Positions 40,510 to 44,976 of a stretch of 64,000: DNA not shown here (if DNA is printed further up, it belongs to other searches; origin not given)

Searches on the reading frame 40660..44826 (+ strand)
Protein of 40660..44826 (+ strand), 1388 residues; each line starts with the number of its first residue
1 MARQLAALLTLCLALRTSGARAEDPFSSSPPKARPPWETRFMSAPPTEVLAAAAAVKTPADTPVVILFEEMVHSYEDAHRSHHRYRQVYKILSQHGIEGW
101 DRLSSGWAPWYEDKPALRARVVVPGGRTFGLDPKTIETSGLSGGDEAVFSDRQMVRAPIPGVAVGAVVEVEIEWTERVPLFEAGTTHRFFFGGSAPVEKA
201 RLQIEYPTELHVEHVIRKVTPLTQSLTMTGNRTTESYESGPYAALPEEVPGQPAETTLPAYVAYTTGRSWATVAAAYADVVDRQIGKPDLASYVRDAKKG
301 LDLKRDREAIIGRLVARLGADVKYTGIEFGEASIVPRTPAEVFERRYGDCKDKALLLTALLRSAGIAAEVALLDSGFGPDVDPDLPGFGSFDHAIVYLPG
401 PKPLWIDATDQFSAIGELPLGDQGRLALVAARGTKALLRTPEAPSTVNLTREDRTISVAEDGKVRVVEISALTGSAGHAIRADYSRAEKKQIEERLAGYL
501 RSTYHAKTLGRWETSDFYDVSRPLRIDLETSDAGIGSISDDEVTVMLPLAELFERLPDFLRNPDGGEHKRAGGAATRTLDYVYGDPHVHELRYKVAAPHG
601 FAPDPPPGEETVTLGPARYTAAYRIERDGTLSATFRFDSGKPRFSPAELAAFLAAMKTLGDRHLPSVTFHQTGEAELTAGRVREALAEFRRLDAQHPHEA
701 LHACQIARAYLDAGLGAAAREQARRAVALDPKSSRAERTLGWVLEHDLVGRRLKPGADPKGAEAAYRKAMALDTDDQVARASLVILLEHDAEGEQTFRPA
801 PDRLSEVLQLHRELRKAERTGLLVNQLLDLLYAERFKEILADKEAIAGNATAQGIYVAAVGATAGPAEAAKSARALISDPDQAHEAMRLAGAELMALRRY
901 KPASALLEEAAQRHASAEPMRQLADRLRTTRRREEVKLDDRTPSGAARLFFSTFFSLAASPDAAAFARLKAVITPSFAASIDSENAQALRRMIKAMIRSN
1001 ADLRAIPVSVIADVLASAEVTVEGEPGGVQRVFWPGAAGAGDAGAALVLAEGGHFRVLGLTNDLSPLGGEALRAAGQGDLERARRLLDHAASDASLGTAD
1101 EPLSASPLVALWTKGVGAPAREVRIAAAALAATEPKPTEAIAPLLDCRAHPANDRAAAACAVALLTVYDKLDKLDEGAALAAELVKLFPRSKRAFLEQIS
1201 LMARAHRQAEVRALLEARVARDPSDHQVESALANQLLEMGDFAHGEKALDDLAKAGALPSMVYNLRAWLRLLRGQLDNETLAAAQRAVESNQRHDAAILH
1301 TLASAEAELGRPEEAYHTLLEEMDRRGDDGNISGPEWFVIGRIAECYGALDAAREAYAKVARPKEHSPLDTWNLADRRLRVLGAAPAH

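Call 6: search_protein_families(library=pfam, proteins=[window:40660-44826:+], max_evalue=0.01)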
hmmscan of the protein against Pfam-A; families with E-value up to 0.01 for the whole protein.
window:40660-44826:+ (1388 aa): 5 families
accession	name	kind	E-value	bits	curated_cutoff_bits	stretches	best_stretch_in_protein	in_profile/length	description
PF12969.12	DUF3857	-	1.8e-20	74.1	24.6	1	80-240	4-164/170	Domain of Unknown Function with PDB structure (DUF3857)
PF13428.12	TPR_14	-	2e-05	25.3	23.5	0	706-740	7-41/44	Tetratricopeptide repeat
PF01841.26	Transglut_core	-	8.1e-05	23.3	23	1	336-370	40-74/108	Transglutaminase-like superfamily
PF13429.12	TPR_15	-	0.0042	17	26.2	1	675-744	122-190/280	Tetratricopeptide repeat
PF13431.12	TPR_17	-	0.0086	16.7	24.4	0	1284-1315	2-32/34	Tetratricopeptide repeat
